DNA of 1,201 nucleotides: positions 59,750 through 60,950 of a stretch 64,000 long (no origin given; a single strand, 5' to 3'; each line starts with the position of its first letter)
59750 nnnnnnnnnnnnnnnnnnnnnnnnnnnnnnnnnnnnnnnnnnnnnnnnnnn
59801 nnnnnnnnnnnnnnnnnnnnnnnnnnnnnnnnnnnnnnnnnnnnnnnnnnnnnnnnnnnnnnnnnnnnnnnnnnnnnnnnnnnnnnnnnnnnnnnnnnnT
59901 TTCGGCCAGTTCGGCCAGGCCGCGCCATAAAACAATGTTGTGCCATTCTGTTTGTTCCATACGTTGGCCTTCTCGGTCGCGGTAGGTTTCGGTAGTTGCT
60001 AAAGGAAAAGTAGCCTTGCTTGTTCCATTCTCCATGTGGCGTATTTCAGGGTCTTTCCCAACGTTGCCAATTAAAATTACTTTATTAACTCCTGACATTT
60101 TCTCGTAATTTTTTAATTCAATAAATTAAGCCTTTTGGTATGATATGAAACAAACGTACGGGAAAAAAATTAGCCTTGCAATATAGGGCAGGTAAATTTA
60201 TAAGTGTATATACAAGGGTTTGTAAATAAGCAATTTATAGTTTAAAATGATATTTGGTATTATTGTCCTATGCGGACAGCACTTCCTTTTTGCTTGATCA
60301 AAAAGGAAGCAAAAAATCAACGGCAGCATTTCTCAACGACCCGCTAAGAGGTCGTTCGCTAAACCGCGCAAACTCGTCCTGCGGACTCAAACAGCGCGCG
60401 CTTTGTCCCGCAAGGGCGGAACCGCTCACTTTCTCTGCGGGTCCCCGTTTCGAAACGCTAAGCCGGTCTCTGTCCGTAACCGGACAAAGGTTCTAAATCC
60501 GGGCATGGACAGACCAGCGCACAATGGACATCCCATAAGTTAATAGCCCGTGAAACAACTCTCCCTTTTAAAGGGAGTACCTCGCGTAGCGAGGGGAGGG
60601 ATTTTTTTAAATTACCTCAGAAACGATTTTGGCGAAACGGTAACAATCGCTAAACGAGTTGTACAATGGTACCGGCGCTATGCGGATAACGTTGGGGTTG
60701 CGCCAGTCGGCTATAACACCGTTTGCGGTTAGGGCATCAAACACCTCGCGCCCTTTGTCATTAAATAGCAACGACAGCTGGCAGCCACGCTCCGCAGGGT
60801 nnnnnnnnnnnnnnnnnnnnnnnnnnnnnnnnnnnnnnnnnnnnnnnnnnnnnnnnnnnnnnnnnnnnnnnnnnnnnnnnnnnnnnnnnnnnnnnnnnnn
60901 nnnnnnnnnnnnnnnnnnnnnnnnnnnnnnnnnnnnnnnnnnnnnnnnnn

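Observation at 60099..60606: ~500-nt ORF-free, hairpin-dense region between kynU and ssb: candidate structured ncRNA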

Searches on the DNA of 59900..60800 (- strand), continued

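Call 67: search_dna_similar(query=window:60226-60530:-, collection=plasmids, mode=distant, max_evalue=0.01, max_rows=10)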
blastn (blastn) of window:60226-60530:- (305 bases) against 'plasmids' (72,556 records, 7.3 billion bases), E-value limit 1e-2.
No match.

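Call 68: search_dna_similar(query=window:60226-60530:-, collection=phages, mode=distant, max_evalue=0.01, max_rows=10)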
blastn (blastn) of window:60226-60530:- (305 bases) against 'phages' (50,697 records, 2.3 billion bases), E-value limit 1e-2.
No match.

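Call 90: search_with_rna_model(model_id=R1, sources=[L112, L113, L114, L115, L116, L117], max_evalue=0.1, filters=off, show_alignments=3)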
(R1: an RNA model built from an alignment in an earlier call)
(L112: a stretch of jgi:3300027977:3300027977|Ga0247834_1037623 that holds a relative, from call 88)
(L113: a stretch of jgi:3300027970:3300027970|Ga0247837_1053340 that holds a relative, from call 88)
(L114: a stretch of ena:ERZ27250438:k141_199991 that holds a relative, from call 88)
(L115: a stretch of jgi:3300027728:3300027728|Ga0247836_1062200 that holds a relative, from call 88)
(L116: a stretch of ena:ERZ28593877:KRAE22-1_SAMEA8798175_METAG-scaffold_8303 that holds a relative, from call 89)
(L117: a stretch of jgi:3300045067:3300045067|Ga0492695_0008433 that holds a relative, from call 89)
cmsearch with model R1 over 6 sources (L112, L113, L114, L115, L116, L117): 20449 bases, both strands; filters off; matches with E-value up to 0.1: 6.
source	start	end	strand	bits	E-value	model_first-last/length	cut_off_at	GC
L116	2011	2160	-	125.7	2e-27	1-147/147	no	0.56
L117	1118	1267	-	125.7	2e-27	1-147/147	no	0.56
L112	910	1064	-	94.2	3.2e-20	1-147/147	no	0.54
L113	741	895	-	94.2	3.2e-20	1-147/147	no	0.54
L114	941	1095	-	94.2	3.2e-20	1-147/147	no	0.54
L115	926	1080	-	94.2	3.2e-20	1-147/147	no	0.54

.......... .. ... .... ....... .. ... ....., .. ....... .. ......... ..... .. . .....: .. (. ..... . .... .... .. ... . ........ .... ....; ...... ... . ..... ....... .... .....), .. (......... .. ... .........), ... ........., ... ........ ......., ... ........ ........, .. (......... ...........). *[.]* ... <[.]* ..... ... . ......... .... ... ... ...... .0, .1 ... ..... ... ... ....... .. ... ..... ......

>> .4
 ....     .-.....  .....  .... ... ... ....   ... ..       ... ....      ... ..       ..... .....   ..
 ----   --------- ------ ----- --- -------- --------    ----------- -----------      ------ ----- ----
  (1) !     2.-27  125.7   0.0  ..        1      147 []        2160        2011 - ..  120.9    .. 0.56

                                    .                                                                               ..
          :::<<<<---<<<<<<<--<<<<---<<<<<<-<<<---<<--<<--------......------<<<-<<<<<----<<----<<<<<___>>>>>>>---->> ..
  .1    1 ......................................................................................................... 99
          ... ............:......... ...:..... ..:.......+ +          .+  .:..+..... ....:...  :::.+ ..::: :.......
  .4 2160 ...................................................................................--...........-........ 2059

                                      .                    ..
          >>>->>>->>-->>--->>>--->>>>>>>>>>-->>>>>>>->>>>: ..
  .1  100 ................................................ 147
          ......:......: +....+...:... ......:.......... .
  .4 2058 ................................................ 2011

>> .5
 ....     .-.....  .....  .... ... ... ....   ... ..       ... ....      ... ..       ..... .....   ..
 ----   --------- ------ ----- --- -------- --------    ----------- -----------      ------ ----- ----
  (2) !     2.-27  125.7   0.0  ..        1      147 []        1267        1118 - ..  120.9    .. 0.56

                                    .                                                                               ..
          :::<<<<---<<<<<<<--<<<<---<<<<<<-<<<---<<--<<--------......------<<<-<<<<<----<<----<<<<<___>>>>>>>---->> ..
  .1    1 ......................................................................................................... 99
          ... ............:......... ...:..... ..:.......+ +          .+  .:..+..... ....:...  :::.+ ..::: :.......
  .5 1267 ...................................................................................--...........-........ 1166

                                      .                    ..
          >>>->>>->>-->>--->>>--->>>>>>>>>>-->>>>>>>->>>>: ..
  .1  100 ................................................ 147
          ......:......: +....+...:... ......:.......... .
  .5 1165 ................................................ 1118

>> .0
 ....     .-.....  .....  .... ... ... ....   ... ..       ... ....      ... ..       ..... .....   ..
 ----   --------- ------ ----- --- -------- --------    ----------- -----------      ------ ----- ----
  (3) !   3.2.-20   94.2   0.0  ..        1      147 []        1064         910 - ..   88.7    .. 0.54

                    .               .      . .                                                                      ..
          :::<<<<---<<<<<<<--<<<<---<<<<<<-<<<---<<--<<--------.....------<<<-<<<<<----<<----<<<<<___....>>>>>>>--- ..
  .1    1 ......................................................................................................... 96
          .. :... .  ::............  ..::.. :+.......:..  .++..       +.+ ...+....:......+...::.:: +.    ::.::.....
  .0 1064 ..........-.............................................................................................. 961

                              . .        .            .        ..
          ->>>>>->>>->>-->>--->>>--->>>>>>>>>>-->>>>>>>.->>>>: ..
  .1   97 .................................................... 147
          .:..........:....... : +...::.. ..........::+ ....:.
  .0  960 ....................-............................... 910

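Call 93: search_with_rna_model(model_id=R1, sources=[window, L001, L082, L105, L106, L107, L108, L110, L112, L116], max_evalue=0.00001, make_alignment=true)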
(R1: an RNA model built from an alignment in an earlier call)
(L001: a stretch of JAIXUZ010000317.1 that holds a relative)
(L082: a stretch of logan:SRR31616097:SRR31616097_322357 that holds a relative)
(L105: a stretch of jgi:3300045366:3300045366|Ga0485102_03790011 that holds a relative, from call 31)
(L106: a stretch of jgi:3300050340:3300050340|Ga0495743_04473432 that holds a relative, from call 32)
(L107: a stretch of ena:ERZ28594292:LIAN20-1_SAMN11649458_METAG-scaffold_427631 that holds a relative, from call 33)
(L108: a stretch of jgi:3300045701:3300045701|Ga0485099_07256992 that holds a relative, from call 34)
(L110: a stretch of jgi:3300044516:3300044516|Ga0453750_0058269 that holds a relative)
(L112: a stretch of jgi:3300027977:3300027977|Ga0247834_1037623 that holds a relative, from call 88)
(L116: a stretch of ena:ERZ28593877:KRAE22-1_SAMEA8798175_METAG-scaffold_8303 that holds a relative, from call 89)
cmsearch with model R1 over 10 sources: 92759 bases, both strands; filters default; matches with E-value up to 0.00001: 10.
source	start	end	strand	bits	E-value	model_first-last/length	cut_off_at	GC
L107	236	382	-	178.5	7.2e-39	1-147/147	no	0.6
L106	782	928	-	174.5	5.9e-38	1-147/147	no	0.6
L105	3860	4011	-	168.3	1.6e-36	1-147/147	no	0.58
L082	552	687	+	163.8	1.6e-35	1-147/147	no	0.52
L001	1634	1769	+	162.2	3.9e-35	1-147/147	no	0.51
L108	1642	1777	-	159.3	1.8e-34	1-147/147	no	0.5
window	60320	60468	-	150.7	1.7e-32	1-147/147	no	0.6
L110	2109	2263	-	135.1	6.2e-29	1-147/147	no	0.57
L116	2011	2160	-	125.7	8.8e-27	1-147/147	no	0.56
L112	910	1064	-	94.2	1.5e-19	1-147/147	no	0.54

Alignment A11: 10 matches aligned to the model, 163 columns, each read 5' to 3' on its own strand. Consensus structure (alignment columns), stored with it:
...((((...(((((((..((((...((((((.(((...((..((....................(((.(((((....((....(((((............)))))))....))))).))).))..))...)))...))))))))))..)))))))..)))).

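Call 105: search_dna_similar(query=window:60249-60490:-, collection=ecoli_genomes, mode=distant, max_evalue=0.01, max_rows=5)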
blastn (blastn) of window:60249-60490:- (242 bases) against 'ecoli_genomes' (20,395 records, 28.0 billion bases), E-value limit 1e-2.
No match.
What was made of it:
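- On ERIC / REP / BIME: blastn (word size 11) of S against 5,426 complete E. coli genomes found no match (call 105).
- Closest known: ERIC. Different: No sequence similarity: blastn against all complete E. coli genomes found nothing (call 105).
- Tried and rejected: blastn against plasmids, phages and E. coli genomes gave no match (calls 67, 68, 105).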

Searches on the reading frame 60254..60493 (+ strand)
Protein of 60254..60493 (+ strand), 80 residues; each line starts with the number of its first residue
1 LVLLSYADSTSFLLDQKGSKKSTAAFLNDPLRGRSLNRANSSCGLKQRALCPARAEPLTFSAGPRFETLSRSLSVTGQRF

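Call 30: find_homologous_proteins(query=window:60254-60493:+, max_evalue=0.01)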
Query seq(80 aa) (80 aa): 4 proteins with E <= 0.01 among 5 candidates.
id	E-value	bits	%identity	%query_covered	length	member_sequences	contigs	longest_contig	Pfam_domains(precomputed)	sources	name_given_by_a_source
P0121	1.1e-21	94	80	79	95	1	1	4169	-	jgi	jgi:hypothetical protein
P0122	1.3e-12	65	79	57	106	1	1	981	-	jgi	-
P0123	3.2e-12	64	75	59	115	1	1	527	-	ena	-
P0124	6.5e-7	47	66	50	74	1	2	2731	-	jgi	jgi:hypothetical protein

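Call 31: find_encoding_contigs(protein=P0121, flank=5000, max_places=4)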
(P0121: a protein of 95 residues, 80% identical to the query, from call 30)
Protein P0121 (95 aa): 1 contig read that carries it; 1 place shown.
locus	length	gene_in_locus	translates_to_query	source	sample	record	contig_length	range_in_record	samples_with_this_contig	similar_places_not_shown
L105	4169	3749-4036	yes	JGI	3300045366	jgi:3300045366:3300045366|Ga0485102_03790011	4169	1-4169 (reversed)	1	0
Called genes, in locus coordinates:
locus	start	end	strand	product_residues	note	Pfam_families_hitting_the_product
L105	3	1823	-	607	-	?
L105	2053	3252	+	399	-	PF00108:Thiolase_N, PF00109:ketoacyl-synt (faint), PF02803:Thiolase_C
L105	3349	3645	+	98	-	PF03795:YCII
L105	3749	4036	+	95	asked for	-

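Call 32: find_encoding_contigs(protein=P0122, flank=5000, max_places=4)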
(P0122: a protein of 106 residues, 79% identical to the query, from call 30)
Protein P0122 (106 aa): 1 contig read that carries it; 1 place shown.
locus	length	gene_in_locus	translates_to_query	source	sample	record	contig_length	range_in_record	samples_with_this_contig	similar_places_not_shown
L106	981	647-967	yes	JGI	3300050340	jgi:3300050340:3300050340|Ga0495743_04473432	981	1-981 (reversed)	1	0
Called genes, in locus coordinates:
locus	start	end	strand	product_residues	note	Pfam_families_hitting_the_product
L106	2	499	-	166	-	?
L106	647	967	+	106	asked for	-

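Call 33: find_encoding_contigs(protein=P0123, flank=5000, max_places=4)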
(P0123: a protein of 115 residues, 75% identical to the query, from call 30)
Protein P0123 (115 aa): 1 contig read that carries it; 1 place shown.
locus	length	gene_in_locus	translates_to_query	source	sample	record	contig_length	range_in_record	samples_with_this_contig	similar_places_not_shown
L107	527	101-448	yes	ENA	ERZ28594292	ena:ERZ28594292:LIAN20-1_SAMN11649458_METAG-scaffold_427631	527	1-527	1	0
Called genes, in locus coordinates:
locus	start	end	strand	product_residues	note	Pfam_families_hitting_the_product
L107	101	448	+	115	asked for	-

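Call 34: find_encoding_contigs(protein=P0124, flank=5000, max_places=4)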
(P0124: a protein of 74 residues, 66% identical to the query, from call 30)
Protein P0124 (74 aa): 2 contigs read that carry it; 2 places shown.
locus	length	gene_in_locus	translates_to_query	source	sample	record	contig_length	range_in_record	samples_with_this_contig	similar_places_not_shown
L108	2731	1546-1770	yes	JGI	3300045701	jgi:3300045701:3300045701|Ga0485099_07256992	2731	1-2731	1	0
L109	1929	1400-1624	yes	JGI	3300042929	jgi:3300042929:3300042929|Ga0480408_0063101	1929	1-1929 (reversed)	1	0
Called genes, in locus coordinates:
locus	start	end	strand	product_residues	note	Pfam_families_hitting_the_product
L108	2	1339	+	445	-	?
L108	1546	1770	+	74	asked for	-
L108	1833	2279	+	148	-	-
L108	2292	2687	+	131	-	-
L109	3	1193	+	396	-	?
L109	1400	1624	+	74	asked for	-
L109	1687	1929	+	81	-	?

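Call 52: search_protein_families(library=pfam, proteins=[L106:2-499:-, L108:143-1339:+, L108:1833-2279:+, L108:2292-2687:+, L105:3349-3645:+], max_evalue=0.01)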
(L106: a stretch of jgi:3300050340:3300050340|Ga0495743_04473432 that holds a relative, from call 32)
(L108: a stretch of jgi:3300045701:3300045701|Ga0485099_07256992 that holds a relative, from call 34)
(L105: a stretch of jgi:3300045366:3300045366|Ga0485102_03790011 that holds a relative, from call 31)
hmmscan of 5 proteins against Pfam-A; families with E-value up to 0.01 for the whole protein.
L106:2-499:- (166 aa): 1 family
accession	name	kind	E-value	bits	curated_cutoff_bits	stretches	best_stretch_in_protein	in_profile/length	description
PF00370.27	FGGY_N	-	8.2e-19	68.6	28.8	1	4-115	1-110/245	FGGY family of carbohydrate kinases, N-terminal domain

L108:143-1339:+ (398 aa): 1 family
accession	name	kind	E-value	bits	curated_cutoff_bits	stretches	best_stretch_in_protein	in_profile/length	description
PF03993.17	DUF349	-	2.6e-78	258.8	23.9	4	133-205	1-74/75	Domain of Unknown Function (DUF349)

L108:1833-2279:+ (148 aa): 0 families

L108:2292-2687:+ (131 aa): 0 families

L105:3349-3645:+ (98 aa): 1 family
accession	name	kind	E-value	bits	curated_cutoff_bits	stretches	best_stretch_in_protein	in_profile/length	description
PF03795.20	YCII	-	4.2e-08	34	24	1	1-81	1-94/95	YCII-related domain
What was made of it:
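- Other copies flank unrelated genes (call 52).
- Tried and rejected: *Consistent gene association.* Rejected (call 52).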

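Call 86: search_protein_representatives(alignment_id=A10)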
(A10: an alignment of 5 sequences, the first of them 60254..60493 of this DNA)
Query: 5 sequences, 89 profile positions. Proteins with E-value up to 0.001 (for the whole library): 7; up to 1e-10: 4; up to 1e-30: 3. The best 7 are listed.
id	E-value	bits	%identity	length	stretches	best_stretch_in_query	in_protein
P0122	1.0e-37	144.1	-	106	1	7-89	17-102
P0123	9.8e-37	140.9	-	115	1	4-89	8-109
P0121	2.6e-35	136.3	-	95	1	8-87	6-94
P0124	1.0e-27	112.0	-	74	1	5-76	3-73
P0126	1.3e-09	54.0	-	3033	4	43-75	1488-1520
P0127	1.3e-06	44.3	-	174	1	16-81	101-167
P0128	6.8e-05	38.9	-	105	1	8-84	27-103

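Call 88: find_encoding_contigs(protein=P0127, flank=5000, max_places=4)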
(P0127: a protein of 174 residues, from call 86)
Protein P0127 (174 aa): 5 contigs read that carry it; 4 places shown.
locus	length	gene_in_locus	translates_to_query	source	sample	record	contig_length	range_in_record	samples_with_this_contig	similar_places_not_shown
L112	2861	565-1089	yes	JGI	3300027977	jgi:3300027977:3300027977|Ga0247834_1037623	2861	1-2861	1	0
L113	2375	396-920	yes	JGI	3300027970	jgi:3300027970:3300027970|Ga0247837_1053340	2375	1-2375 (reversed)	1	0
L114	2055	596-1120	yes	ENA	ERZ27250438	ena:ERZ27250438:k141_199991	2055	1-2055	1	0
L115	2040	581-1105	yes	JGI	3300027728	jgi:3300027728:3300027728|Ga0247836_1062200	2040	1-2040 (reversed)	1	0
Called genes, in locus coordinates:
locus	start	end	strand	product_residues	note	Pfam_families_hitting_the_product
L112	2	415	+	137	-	PF21478:GcvP2_C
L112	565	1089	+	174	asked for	-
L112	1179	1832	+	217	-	PF13505:OMP_b-brl, PF19573:DUF6089 (faint), PF13568:OMP_b-brl_2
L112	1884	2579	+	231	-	-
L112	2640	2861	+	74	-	?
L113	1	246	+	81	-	?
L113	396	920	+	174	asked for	-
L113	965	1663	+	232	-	PF13505:OMP_b-brl, PF19573:DUF6089 (faint), PF13568:OMP_b-brl_2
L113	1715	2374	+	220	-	?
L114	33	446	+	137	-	PF21478:GcvP2_C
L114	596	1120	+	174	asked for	-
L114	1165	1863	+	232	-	PF13505:OMP_b-brl, PF19573:DUF6089 (faint), PF13568:OMP_b-brl_2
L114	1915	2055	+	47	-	?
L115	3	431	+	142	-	?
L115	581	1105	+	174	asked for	-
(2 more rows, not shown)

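Call 89: find_encoding_contigs(protein=P0128, flank=5000, max_places=4)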
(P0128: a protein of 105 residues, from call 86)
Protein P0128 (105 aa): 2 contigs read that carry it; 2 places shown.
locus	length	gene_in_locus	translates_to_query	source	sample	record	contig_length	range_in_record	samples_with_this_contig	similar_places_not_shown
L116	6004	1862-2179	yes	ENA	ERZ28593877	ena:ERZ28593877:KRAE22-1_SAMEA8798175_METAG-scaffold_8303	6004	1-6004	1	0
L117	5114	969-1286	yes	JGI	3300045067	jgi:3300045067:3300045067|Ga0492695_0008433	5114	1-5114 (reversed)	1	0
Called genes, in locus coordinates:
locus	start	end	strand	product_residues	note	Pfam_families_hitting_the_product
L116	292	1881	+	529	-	PF06745:ATPase (faint)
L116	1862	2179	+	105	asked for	-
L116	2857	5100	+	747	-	PF04231:Endonuclease_1, PF18962:Por_Secre_tail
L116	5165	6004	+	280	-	?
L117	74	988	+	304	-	PF06745:ATPase (weak)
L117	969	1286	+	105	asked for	-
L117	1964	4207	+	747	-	PF04231:Endonuclease_1, PF18962:Por_Secre_tail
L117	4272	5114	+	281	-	?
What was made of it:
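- Other contexts: thiolase | 7TMR-HD, YCII, FGGY kinase, DUF349, gcvP | OMP, ATPase | endonuclease (calls 31-34, 52, 88, 89).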
